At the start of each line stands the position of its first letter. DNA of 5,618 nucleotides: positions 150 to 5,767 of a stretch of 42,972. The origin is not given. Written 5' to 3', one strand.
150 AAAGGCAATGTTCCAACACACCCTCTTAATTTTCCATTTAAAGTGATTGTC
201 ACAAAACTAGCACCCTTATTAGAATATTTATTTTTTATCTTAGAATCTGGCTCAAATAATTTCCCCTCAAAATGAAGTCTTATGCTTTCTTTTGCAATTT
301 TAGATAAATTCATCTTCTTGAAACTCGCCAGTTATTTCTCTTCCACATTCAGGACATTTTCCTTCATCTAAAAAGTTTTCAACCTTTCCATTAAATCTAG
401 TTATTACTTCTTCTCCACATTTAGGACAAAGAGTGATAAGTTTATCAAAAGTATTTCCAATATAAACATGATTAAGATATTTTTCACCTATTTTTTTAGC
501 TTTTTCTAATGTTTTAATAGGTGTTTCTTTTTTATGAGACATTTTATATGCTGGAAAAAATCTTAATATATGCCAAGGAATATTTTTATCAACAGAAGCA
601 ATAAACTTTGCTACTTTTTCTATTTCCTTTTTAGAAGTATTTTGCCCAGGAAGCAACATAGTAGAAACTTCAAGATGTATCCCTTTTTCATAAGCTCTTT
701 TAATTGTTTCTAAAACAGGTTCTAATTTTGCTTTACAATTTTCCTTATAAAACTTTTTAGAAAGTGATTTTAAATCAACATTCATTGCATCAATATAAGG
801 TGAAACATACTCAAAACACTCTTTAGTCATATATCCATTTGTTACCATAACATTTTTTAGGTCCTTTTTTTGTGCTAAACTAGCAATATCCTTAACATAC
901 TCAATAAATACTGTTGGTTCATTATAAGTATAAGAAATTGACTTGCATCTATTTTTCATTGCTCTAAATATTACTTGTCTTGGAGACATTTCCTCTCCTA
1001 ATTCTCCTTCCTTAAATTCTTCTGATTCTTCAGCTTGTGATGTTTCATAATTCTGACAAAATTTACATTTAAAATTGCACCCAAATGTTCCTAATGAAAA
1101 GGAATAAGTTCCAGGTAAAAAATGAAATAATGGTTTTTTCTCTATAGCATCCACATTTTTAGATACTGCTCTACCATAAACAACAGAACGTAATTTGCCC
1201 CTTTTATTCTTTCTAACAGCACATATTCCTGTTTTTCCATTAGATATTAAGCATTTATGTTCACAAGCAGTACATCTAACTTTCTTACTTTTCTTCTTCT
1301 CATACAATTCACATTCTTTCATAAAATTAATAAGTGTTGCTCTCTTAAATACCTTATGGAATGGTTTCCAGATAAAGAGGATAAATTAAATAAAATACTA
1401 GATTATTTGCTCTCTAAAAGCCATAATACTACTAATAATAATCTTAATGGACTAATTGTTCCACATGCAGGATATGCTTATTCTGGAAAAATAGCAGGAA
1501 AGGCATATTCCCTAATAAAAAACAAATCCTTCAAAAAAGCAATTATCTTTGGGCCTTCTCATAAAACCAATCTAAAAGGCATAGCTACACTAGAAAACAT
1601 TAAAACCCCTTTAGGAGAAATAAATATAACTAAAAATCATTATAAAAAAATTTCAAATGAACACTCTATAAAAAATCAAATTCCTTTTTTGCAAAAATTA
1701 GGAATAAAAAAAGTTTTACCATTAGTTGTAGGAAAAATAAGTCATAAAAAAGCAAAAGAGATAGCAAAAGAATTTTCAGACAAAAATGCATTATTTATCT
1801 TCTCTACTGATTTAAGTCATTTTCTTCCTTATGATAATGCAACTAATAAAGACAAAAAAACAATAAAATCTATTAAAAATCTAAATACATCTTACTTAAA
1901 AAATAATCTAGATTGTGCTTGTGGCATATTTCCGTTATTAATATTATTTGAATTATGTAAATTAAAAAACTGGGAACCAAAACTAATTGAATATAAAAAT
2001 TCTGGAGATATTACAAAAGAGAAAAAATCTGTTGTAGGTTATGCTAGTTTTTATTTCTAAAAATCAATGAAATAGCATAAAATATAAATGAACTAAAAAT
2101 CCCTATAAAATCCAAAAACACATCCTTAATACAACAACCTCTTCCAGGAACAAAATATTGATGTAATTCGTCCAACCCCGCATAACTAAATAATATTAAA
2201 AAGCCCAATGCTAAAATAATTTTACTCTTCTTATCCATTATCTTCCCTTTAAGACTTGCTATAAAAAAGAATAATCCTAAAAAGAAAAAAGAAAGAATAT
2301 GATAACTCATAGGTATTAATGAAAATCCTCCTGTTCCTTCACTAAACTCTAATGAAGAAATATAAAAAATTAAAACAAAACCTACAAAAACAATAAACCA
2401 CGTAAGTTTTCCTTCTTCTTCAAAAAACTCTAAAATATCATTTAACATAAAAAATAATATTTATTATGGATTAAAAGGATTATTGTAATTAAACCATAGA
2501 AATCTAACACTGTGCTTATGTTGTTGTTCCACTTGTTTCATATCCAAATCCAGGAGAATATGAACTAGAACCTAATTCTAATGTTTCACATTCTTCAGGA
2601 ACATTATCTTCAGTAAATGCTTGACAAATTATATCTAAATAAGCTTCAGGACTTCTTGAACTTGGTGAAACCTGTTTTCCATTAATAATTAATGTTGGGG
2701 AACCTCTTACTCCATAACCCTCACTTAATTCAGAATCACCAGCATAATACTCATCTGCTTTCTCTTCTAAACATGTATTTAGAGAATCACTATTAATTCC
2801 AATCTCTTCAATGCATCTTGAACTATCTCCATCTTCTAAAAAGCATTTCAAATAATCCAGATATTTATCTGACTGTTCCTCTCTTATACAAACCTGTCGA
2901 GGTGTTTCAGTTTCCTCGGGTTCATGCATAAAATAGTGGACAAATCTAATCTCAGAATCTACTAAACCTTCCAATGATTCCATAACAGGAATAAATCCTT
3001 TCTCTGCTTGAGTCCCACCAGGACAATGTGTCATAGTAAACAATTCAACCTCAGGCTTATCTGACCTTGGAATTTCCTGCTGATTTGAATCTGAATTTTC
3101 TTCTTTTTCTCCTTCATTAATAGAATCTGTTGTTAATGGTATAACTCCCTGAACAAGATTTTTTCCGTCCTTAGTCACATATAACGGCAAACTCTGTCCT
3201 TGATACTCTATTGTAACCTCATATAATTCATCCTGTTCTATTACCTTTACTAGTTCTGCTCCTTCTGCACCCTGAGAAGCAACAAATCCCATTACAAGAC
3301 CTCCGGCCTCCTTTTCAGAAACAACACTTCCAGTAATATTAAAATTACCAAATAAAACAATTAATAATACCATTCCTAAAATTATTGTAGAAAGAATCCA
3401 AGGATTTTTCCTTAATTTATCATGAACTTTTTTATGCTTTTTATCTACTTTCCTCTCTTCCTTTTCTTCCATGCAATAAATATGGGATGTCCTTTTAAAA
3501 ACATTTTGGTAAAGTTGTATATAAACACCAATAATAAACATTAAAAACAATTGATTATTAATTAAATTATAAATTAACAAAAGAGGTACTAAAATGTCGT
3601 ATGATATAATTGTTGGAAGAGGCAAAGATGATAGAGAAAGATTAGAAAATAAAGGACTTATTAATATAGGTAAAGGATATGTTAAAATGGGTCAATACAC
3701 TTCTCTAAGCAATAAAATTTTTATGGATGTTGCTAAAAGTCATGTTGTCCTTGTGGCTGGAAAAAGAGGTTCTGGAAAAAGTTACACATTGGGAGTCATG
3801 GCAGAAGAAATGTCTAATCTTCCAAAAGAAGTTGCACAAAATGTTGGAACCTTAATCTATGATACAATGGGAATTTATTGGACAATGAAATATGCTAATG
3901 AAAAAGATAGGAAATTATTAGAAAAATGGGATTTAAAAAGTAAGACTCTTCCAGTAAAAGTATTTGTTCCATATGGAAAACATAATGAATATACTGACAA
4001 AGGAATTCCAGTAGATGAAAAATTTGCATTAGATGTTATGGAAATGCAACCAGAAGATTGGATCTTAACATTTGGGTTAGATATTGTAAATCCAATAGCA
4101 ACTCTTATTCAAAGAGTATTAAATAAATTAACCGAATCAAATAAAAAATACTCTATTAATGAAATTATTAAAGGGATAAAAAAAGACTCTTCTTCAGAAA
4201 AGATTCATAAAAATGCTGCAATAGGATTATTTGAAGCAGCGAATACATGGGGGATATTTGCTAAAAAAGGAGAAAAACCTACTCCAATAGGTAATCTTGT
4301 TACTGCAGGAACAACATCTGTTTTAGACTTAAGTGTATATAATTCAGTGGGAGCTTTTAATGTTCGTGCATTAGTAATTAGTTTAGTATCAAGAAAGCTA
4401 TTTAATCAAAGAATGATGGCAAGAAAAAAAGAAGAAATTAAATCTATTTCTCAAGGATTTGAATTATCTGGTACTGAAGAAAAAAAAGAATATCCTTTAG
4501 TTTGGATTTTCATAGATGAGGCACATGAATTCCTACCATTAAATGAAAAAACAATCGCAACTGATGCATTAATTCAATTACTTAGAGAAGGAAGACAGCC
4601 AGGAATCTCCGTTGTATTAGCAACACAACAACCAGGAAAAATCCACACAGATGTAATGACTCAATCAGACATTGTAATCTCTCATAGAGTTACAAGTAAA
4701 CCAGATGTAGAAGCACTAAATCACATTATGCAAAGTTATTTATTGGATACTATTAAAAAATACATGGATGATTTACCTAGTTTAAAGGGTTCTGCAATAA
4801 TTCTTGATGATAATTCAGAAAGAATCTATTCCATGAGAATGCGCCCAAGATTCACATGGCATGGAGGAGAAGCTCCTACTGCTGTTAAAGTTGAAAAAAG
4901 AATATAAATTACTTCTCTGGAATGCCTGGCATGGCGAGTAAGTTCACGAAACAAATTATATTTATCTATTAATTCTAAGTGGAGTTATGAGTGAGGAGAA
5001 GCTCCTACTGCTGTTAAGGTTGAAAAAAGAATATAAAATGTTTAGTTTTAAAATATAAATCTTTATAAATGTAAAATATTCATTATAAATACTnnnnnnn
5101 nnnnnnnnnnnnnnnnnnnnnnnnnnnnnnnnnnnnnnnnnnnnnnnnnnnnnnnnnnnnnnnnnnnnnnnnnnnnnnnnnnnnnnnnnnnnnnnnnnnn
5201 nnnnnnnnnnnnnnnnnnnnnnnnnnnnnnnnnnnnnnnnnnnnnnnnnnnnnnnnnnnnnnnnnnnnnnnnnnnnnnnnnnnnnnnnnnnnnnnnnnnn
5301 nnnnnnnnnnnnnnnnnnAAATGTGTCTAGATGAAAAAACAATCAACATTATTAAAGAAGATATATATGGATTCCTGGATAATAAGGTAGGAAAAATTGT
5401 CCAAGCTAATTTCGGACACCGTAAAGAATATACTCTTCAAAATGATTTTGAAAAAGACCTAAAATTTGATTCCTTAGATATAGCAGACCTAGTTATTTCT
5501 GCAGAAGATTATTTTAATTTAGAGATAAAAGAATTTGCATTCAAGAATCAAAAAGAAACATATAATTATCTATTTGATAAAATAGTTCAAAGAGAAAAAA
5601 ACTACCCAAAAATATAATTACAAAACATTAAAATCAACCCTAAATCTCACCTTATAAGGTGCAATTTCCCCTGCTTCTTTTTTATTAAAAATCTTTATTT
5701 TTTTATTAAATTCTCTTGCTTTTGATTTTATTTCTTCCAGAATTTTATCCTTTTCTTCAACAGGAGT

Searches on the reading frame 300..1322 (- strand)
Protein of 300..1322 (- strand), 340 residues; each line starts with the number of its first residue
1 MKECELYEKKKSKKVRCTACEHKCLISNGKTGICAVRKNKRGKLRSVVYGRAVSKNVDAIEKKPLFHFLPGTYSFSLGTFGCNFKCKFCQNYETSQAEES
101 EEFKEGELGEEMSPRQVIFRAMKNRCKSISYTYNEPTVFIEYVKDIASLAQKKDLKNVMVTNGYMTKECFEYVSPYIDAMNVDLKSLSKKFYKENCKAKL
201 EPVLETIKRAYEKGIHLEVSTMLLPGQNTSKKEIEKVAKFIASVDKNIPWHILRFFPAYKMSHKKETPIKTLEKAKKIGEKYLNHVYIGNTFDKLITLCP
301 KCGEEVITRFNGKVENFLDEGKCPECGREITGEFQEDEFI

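Call 66: search_protein_families(library=pfam, proteins=[window:300-1322:-], max_evalue=0.0001)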
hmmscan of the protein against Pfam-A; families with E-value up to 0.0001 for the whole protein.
window:300-1322:- (340 aa): 2 families
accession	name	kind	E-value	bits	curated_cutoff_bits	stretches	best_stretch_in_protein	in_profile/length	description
PF04055.27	Radical_SAM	-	2e-24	87.1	29.5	1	79-240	4-165/166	Radical SAM superfamily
PF13353.11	Fer4_12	-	6e-06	27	22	1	79-182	12-111/137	4Fe-4S single cluster domain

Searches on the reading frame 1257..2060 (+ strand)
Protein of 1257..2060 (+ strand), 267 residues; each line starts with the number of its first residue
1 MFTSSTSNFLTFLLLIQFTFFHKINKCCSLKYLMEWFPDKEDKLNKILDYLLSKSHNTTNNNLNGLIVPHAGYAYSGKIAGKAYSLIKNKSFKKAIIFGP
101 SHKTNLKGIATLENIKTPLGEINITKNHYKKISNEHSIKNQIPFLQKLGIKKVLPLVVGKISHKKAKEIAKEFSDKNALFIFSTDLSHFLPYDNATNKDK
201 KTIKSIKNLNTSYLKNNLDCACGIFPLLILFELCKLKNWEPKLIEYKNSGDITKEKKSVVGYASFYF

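Call 66: search_protein_families(library=pfam, proteins=[window:1257-2060:+], max_evalue=0.0001)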
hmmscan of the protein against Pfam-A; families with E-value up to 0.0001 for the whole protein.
window:1257-2060:+ (267 aa): 1 family
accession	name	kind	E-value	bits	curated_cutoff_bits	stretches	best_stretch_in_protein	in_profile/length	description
PF01875.22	Memo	-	2.1e-44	152.2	27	1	36-265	8-268/269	Memo-like protein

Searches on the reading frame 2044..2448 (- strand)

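Call 66: search_protein_families(library=pfam, proteins=[window:2044-2448:-], max_evalue=0.0001)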
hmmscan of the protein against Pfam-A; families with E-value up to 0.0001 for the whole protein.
window:2044-2448:- (134 aa): 1 family
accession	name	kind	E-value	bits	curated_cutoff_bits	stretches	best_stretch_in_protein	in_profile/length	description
PF04892.17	VanZ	-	2.6e-09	38.2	30.1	1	50-126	58-124/126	VanZ like family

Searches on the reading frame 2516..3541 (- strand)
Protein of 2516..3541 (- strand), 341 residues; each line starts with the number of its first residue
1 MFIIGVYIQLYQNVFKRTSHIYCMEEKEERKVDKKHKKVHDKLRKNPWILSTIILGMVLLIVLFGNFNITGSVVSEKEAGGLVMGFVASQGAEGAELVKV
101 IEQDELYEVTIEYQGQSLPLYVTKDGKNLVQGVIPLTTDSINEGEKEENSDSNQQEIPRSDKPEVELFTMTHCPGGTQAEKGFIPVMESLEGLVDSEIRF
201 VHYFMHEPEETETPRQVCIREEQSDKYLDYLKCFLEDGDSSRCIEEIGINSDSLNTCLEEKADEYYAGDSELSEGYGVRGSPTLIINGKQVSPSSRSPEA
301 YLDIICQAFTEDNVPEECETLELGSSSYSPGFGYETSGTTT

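Call 66: search_protein_families(library=pfam, proteins=[window:2516-3541:-], max_evalue=0.0001)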
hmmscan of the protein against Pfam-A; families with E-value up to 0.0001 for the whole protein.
window:2516-3541:- (341 aa): 0 families

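Call 69: search_protein_families(library=pfam, proteins=[window:2516-3541:-], max_evalue=0.01)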
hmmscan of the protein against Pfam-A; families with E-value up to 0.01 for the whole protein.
window:2516-3541:- (341 aa): 2 families
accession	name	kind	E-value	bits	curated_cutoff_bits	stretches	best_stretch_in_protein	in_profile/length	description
PF01323.26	DSBA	-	0.0012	19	25.6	1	239-296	124-182/191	DSBA-like thioredoxin domain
PF09716.15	ETRAMP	-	0.0022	18.4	29.1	1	24-65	29-71/81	Malarial early transcribed membrane protein (ETRAMP)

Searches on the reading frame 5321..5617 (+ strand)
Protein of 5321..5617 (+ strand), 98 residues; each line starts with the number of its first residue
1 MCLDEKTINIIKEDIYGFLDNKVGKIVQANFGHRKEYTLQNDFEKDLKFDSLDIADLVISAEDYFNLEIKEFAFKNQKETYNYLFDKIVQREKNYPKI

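Call 4: search_protein_families(library=pfam, proteins=[window:5321-5617:+], max_evalue=0.01)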
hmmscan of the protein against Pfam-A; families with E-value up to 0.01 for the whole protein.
window:5321-5617:+ (98 aa): 2 families
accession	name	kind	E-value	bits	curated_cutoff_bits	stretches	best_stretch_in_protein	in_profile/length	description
PF07377.18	DUF1493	-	0.00018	22.6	21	1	11-91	4-83/108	Protein of unknown function (DUF1493)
PF00550.31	PP-binding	-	0.0077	16.9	20.8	1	37-70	18-50/67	Phosphopantetheine attachment site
